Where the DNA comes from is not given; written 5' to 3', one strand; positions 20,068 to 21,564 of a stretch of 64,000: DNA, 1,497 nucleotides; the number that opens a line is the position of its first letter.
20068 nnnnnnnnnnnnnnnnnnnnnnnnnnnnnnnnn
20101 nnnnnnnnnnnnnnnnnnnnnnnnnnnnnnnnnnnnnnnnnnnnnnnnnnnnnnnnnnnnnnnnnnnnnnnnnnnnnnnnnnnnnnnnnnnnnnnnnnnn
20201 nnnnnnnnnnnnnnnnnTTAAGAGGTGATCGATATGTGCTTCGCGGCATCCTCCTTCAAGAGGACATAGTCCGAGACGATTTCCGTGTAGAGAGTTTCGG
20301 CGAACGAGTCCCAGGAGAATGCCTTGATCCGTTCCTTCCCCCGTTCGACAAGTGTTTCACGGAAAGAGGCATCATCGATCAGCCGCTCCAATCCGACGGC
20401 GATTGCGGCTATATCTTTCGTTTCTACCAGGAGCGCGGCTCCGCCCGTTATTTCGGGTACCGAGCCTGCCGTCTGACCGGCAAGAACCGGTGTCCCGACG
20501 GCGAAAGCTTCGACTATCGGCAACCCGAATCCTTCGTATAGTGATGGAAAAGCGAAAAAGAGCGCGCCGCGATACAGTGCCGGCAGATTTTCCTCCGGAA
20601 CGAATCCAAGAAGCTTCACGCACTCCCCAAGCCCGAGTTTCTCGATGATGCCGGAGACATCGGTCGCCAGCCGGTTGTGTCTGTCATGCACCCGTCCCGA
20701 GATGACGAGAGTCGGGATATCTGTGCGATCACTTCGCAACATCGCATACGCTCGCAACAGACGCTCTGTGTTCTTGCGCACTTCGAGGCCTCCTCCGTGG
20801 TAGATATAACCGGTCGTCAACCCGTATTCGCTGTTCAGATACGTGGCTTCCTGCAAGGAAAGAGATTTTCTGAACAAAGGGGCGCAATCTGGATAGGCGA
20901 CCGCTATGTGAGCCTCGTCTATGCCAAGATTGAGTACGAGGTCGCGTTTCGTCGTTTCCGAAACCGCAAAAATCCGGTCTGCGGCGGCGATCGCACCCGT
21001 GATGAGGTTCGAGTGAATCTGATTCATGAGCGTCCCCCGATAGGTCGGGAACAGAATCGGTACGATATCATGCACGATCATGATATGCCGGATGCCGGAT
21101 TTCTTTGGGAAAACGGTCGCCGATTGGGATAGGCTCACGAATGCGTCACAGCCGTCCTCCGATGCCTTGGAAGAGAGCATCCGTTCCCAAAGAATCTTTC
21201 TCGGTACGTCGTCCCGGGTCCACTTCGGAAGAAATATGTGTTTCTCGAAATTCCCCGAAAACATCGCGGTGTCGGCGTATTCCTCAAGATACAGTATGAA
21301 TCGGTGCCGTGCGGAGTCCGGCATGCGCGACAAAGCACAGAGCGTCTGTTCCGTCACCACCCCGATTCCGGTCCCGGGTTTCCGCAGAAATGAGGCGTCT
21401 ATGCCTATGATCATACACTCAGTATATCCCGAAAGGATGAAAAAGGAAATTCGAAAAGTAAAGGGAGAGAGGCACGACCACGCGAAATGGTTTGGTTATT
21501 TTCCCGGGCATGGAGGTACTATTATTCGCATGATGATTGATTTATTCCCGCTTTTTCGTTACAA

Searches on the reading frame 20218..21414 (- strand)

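Call 67: search_protein_families(library=pfam, proteins=[window:20218-21414:-], max_evalue=0.001)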
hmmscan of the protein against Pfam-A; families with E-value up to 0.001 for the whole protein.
window:20218-21414:- (398 aa): 4 families
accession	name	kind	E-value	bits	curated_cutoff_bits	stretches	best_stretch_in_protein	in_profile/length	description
PF00534.26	Glycos_transf_1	-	3.4e-27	95.5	26.4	1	208-362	22-172/172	Glycosyl transferases group 1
PF13692.12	Glyco_trans_1_4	-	5e-22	79.1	27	1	207-348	7-142/142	Glycosyl transferases group 1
PF13439.12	Glyco_transf_4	-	1.6e-08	35.2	28.5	1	26-174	9-163/170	Glycosyltransferase Family 4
PF20706.3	GT4-conflict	-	1.8e-07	31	26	1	214-317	212-315/385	Family 4 Glycosyltransferase in conflict systems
